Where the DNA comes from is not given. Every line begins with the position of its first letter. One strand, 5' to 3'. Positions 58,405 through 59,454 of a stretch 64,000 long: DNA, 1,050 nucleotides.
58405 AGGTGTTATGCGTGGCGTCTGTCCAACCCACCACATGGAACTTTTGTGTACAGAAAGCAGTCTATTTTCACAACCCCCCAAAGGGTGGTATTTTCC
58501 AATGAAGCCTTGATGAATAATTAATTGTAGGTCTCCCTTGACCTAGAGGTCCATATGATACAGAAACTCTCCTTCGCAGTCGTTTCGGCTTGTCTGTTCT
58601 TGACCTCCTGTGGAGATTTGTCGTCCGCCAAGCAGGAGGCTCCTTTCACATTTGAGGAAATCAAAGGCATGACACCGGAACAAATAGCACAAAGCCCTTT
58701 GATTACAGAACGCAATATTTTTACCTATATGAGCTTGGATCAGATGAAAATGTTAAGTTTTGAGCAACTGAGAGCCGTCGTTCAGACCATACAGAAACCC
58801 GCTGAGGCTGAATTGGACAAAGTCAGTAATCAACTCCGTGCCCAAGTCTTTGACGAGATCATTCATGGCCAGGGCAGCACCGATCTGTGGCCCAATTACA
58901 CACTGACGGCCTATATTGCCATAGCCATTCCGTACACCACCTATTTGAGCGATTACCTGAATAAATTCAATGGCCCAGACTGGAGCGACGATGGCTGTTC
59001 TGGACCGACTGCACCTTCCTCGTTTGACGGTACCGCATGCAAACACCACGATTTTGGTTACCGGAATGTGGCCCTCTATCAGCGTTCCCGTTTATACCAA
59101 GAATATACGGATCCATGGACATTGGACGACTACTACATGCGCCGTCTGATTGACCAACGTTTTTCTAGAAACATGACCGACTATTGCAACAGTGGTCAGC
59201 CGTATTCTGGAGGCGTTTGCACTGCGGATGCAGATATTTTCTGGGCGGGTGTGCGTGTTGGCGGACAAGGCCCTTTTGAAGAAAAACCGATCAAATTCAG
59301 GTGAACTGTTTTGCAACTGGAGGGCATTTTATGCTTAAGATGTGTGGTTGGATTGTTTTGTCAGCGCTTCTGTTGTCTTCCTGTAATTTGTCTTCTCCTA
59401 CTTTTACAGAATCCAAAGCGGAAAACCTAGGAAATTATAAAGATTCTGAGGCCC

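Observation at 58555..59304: Lipoprotein carrying a prokaryotic secreted-PLA2-type domain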

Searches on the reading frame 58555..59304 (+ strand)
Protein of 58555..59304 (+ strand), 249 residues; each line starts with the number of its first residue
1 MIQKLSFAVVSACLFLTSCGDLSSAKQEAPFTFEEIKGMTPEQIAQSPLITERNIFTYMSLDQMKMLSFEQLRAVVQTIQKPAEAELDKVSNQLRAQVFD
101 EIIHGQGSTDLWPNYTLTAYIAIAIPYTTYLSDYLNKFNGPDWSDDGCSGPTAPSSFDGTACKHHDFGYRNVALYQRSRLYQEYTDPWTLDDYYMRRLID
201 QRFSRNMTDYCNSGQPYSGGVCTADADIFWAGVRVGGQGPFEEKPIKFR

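Call 3: search_protein_families(library=pfam, proteins=[window:58555-59301:+], max_evalue=10)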
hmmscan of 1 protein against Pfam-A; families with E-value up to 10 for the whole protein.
window:58555-59301:+ (249 aa): 1 family
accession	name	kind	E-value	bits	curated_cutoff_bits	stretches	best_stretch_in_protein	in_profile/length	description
PF09056.16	Phospholip_A2_3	-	2.3e-12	47.9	29.4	1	140-235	24-108/110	Prokaryotic phospholipase A2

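Call 4: search_protein_families(library=ncbifam, proteins=[window:58555-59301:+], max_evalue=10)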
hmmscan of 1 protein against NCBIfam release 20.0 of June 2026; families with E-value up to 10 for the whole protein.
window:58555-59301:+ (249 aa): 1 family
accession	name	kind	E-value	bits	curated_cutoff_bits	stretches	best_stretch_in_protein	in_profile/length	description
NF002925.0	PRK03564.1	equivalog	0.19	11.4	426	1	59-126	109-176/309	formate dehydrogenase accessory protein FdhE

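Call 5: search_solved_structures(query=window:58555-59301:+, max_evalue=10, show_alignments=3)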
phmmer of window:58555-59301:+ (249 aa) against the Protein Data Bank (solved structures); distinct sequences matched with E-value up to 10: 5.
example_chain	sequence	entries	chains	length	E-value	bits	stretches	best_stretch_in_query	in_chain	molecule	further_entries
4aup_A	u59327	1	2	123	4.7e-08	35.9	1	129-234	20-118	PHOSPHOLIPASE A2 GROUP XIII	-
8k1w_A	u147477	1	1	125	8.3e-05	25.2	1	141-199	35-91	PLA2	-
7ygk_A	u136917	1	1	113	0.00023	23.8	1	141-183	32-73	phospholipase A2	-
1faz_A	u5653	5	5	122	0.005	19.4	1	142-173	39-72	PHOSPHOLIPASE A2 | putative secreted protein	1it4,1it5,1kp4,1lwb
9zem_A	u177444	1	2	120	0.095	15.2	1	29-78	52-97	HeliScrew4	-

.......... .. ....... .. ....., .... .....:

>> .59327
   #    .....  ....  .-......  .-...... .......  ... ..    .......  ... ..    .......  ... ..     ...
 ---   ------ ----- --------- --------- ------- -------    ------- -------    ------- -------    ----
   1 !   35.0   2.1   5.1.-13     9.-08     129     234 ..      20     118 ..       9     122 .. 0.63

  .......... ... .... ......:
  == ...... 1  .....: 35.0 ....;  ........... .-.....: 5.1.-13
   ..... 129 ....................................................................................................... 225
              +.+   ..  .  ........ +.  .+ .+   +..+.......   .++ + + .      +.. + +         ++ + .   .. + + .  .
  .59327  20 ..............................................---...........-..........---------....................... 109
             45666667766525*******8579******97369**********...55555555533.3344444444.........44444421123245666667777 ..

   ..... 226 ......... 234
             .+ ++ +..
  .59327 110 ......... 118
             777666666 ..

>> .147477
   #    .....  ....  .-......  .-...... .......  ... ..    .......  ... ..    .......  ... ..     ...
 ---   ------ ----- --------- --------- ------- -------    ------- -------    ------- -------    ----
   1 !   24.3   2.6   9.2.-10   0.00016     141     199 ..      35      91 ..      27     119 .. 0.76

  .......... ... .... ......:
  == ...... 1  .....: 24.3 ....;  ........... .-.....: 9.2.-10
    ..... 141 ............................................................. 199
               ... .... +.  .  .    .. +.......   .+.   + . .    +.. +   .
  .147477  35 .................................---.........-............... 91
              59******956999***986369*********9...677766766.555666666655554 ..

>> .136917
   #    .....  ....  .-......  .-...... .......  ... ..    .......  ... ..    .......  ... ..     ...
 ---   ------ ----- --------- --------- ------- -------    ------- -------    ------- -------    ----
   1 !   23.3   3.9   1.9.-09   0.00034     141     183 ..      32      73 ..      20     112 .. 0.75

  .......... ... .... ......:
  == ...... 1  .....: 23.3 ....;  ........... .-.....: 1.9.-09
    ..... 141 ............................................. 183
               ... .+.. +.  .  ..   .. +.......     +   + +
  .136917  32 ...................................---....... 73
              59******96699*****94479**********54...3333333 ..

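Call 6: find_homologous_proteins(query=window:58555-59301:+)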
Query window:58555-59301:+ (249 aa): 12 proteins with E <= 0.001 among 312 candidates.
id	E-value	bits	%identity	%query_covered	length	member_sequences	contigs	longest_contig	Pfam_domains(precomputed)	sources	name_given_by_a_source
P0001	1.2e-134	465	94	85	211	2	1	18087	PF09056.17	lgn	-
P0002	1.2e-27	115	39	76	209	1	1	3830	PF09056.17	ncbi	-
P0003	5.1e-27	113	36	87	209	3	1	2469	PF09056.17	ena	-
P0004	3.7e-26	110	38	76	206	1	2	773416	PF09056.17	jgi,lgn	jgi:hypothetical protein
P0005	4.6e-26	110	39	76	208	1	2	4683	PF09056.17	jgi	jgi:hypothetical protein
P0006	1.3e-24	105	36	73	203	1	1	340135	PF09056.17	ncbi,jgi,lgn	jgi:hypothetical protein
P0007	1.9e-23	101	36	73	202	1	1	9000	PF09056.17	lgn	-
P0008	2.9e-23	101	37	74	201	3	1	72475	PF09056.17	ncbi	-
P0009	1.2e-22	98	37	74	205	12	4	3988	PF09056.17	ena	-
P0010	3.0e-22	97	42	55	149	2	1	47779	PF09056.17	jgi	jgi:hypothetical protein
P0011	5.4e-22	96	33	76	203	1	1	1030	PF09056.17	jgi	jgi:Prokaryotic phospholipase A2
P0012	1.1e-14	72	38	55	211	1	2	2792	PF09056.17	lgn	-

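Call 10: find_related_loci(query=window:58555-59301:+, collection=genome_contigs, flank=6000)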
Query window:58555-59301:+ (249 aa) in genome_contigs; peptide patterns used: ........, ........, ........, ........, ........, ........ (x = any residue, [..] = any of these).
30 stretches matched a pattern, but none encodes a relative of the query by tblastn (E <= 1e-3).

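Call 12: find_related_loci(query=A1, collection=genome_contigs, flank=6000)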
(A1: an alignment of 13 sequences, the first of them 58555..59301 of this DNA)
Query A1 (249 aa) in genome_contigs; peptide patterns used: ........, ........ (x = any residue, [..] = any of these).
62 stretches matched a pattern; 34 encode a relative of the query (tblastn E <= 1e-3); 34 distinct loci.
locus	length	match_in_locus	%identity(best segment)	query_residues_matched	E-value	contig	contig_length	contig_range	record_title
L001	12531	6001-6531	36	59-248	2e-33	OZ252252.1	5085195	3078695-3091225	MAG: Deinococcales bacterium isolate 5cafd705-4e53-402a-ab4b-ed1a629fd506 genome assembly, chromosome: 1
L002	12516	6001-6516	38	59-242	5e-31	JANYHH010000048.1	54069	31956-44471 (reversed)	MAG: Deinococcales bacterium isolate GL140_1_metabinner_31 GL140_1_k141_1825323, whole genome shotgun sequence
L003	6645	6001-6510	35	59-241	1e-30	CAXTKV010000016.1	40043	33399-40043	MAG TPA_asm: uncultured Deinococcales bacterium isolate public_SRR11456923_metawrap_bin.5 genome assembly, contig: publi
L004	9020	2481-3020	36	40-241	9e-30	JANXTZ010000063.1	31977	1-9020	MAG: Deinococcales bacterium isolate 339R_metabat_219 339R_k141_1831309, whole genome shotgun sequence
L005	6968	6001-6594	33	7-241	2e-29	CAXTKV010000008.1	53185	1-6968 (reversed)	MAG TPA_asm: uncultured Deinococcales bacterium isolate public_SRR11456923_metawrap_bin.5 genome assembly, contig: publi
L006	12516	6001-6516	37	57-241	7e-29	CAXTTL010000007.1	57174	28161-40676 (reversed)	MAG TPA_asm: uncultured Deinococcales bacterium isolate public_SRR11456923_metawrap_bin.2 genome assembly, contig: publi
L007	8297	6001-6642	30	9-248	2e-26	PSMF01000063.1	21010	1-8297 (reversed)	MAG: Meiothermus sp. isolate ERB_30_1 NODE_839_length_21010_cov_7.734049, whole genome shotgun sequence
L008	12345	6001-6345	43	120-241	3e-24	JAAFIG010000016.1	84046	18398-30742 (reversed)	MAG: Deinococcales bacterium isolate bin18.concoct.ball.099 WN_Deinococcales_1_scaffold_16, whole genome shotgun sequenc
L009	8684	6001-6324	35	134-248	8e-15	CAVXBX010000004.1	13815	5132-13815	MAG: uncultured Deinococcaceae bacterium isolate MFD02581.bin.2.137 genome assembly, contig: contig_127195, whole genome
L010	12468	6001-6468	32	82-237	1e-12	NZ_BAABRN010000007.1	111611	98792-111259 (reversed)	Deinococcus xinjiangensis strain NBRC 107630 107630_is_7, whole genome shotgun sequence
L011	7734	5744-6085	30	118-237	2e-9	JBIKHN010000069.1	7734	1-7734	MAG: Ilumatobacteraceae bacterium isolate ME2014-05-23_3300033995_group5_bin75 Rohwer_bin92_scaffold_3633_c1, whole geno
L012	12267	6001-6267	30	143-241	3e-9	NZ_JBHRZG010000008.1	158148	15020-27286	Deinococcus rufus strain CCTCC AB 2017081 velvet_auto_105_8, whole genome shotgun sequence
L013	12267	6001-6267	30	143-241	4e-9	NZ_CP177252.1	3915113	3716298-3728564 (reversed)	Deinococcus yunweiensis strain KCTC 3955 chromosome, complete genome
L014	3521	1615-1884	35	142-240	8e-9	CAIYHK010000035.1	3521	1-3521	MAG: uncultured actinobacterium isolate Loclat_bin-05774 genome assembly, contig: bin-05774:035/389, whole genome shotgu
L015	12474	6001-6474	27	79-244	9e-9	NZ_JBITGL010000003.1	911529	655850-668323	Nonomuraea sp. NPDC050663 NPDC050663_82_C8.ctg-0003, whole genome shotgun sequence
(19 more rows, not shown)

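Call 13: predict_structure(protein=window:58555-59301:+)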
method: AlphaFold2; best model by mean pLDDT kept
length: 249 residues; sequences in the alignment: 1
mean_pLDDT: 42.7   pTM: 0.32
mean pLDDT of the five models: 42.7, 37.1, 36.8, 35.2, 34.5
residues with pLDDT >= 90: 2; 70-90: 22; 50-70: 31; < 50: 194
segments of 3 or more residues with pLDDT < 50: 1-26, 82-249
pLDDT, mean of each block of 10 residues (from residue 1): 31 37 49 86 82 63 64 64 43 38 36 29 29 33 38 36 31 33 36 35 38 38 34 32 34
secondary structure, 60 per line:
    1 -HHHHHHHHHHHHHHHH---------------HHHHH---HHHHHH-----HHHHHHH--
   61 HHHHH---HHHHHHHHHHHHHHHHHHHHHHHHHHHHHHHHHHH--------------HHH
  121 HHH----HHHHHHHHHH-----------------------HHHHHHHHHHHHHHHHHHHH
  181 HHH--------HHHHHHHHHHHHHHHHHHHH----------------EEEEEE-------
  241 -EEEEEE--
elements in order: H2-17 H33-37 H41-46 H52-58 H61-65 H69-103 H118-123 H128-137 H161-183 H192-211 E228-233 E242-247

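Call 14: find_encoding_contigs(protein=window:58555-59304:+, flank=10000)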
Protein window:58555-59304:+ (249 aa): 3 contigs read that carry it; 3 places shown.
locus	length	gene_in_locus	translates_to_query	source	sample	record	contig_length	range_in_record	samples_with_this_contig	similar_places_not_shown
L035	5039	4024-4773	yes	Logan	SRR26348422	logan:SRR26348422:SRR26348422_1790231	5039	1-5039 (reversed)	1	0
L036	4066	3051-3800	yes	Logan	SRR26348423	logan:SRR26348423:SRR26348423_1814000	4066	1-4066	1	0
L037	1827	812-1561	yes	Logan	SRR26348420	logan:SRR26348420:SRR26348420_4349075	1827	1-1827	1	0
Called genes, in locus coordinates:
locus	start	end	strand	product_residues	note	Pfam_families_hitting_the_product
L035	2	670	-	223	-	?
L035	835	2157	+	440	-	PF14691:Fer4_20, PF01946:Thi4 (weak), PF00890:FAD_binding_2 (weak), PF01266:DAO (weak), PF07992:Pyr_redox_2, PF12831:FAD_oxidored (weak), PF13450:NAD_binding_8, PF13738:Pyr_redox_3 (weak), +4 more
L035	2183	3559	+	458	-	PF01180:DHO_dh, PF01207:Dus (weak), PF00037:Fer4 (faint), PF12797:Fer4_2 (faint), PF12838:Fer4_7, PF14697:Fer4_21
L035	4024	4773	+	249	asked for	PF09056:Phospholip_A2_3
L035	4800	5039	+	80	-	?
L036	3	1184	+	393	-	?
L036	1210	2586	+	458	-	PF01180:DHO_dh, PF01207:Dus (weak), PF00037:Fer4 (faint), PF12797:Fer4_2 (faint), PF12838:Fer4_7, PF14697:Fer4_21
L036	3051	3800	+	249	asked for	PF09056:Phospholip_A2_3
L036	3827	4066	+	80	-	?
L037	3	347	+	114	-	?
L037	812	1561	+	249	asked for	PF09056:Phospholip_A2_3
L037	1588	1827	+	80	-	?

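Call 15: find_encoding_contigs(protein=P0001, flank=10000)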
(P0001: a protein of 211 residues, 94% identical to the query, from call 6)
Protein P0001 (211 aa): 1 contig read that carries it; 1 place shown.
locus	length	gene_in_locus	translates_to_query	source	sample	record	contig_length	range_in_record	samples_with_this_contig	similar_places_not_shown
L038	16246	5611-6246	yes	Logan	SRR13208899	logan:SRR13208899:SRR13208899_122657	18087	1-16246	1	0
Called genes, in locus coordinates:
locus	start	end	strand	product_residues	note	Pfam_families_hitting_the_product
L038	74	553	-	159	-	PF21982:RecX_HTH1 (faint), PF21981:RecX_HTH3 (weak)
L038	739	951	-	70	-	-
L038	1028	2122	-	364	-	PF09084:NMT1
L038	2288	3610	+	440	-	PF14691:Fer4_20, PF01946:Thi4 (weak), PF01266:DAO (weak), PF07992:Pyr_redox_2, PF12831:FAD_oxidored (weak), PF13450:NAD_binding_8, PF13738:Pyr_redox_3 (weak), PF00070:Pyr_redox (weak), +1 more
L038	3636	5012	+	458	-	PF01180:DHO_dh, PF01207:Dus (weak), PF00037:Fer4 (faint), PF12797:Fer4_2 (faint), PF12838:Fer4_7, PF14697:Fer4_21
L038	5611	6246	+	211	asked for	PF09056:Phospholip_A2_3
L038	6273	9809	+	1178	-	PF01839:FG-GAP (faint), PF13517:FG-GAP_3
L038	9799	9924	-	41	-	-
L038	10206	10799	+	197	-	PF04893:Yip1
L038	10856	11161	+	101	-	-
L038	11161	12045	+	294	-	PF00595:PDZ, PF13180:PDZ_2, PF17820:PDZ_6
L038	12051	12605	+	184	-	PF02441:Flavoprotein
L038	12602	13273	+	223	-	PF01128:IspD, PF12804:NTP_transf_3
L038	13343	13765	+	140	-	-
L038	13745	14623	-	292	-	PF08282:Hydrolase_3, PF05116:S6PP (weak), PF00702:Hydrolase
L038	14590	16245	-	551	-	-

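Call 20: find_homologous_proteins(query=A1, max_evalue=0.001)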
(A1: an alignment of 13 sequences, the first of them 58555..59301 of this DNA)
Query A1 (13 sequences) (249 aa, profile of the alignment): 47 proteins with E <= 0.001 among 8000 candidates.
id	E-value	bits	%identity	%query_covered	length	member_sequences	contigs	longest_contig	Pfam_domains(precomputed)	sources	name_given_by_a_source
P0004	2.3e-105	369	38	76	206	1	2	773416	PF09056.17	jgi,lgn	jgi:hypothetical protein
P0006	3.8e-104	365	36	73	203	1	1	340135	PF09056.17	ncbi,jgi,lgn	jgi:hypothetical protein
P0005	1.6e-101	357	39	76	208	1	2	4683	PF09056.17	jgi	jgi:hypothetical protein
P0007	3.5e-101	355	36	73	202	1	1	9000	PF09056.17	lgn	-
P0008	6.2e-101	355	37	74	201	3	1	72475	PF09056.17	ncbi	-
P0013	9.8e-101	354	36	76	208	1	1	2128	PF09056.17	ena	-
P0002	1.9e-100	353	39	76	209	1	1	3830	PF09056.17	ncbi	-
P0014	6.0e-100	351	36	76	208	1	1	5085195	PF09056.17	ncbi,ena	-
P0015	3.4e-99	349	37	76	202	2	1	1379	PF09056.17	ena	-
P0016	3.8e-99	349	37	76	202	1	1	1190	PF09056.17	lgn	-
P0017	6.7e-99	348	38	74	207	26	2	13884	PF09056.17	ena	-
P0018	1.0e-98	347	35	76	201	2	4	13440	PF20080.5,PF09056.17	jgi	jgi:Prokaryotic phospholipase A2/ALTTAQ repeat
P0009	1.1e-97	344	37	74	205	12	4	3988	PF09056.17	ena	-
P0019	1.6e-97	343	33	76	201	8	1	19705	PF09056.17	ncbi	-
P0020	1.6e-97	343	37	84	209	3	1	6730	PF09056.17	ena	-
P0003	2.0e-97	343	36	87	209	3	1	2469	PF09056.17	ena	-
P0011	2.1e-97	343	33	76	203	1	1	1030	PF09056.17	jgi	jgi:Prokaryotic phospholipase A2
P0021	1.2e-95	337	35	76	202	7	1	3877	PF09056.17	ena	-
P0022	1.7e-95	337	35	73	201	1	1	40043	PF09056.17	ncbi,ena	-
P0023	4.1e-90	319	38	77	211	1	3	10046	PF09056.17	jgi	jgi:Prokaryotic phospholipase A2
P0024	3.5e-89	316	36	98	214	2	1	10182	PF09056.17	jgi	jgi:hypothetical protein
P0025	6.0e-87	309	35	76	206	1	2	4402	PF09056.17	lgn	-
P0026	1.9e-85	304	34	95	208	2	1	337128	PF09056.17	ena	-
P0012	1.6e-82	294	38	55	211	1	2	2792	PF09056.17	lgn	-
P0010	2.6e-79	284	42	55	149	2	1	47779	PF09056.17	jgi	jgi:hypothetical protein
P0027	1.6e-70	255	37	76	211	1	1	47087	PF09056.17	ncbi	-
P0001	1.7e-69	252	94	85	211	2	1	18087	PF09056.17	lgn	-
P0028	5.4e-68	247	33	84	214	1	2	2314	PF09056.17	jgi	jgi:Prokaryotic phospholipase A2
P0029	6.3e-66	240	34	67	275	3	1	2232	PF09056.17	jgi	jgi:hypothetical protein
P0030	8.8e-63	230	28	98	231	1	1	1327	PF09056.17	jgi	jgi:hypothetical protein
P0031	1.2e-59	220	40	54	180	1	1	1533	PF09056.17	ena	-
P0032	1.8e-22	98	34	45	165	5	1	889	PF09056.17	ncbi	-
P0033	4.6e-22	97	30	52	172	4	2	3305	PF09056.17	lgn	-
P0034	6.9e-21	93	30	46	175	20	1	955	PF09056.17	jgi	jgi:hypothetical protein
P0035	6.1e-20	90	36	40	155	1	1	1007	PF09056.17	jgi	jgi:hypothetical protein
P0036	5.9e-19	87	39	40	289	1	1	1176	PF09056.17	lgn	-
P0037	2.3e-18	85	35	40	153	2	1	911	PF09056.17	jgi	jgi:hypothetical protein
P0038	7.4e-18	83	36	37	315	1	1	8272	PF09056.17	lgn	-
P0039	5.3e-17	80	35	37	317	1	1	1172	PF09056.17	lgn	-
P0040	2.0e-16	79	32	38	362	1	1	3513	PF09056.17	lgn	-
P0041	1.3e-15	76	35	38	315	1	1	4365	PF09056.17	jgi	jgi:hypothetical protein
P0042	6.7e-15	74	38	39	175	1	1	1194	PF09056.17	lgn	-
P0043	3.5e-12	65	36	40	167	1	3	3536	PF09056.17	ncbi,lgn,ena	-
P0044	5.1e-12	64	28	63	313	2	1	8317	PF09056.17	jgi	jgi:hypothetical protein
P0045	2.6e-9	55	34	39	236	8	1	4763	PF09056.17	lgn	-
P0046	8.2e-9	54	38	39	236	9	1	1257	PF09056.17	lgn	-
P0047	3.6e-7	48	26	59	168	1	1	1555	PF09056.17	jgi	jgi:hypothetical protein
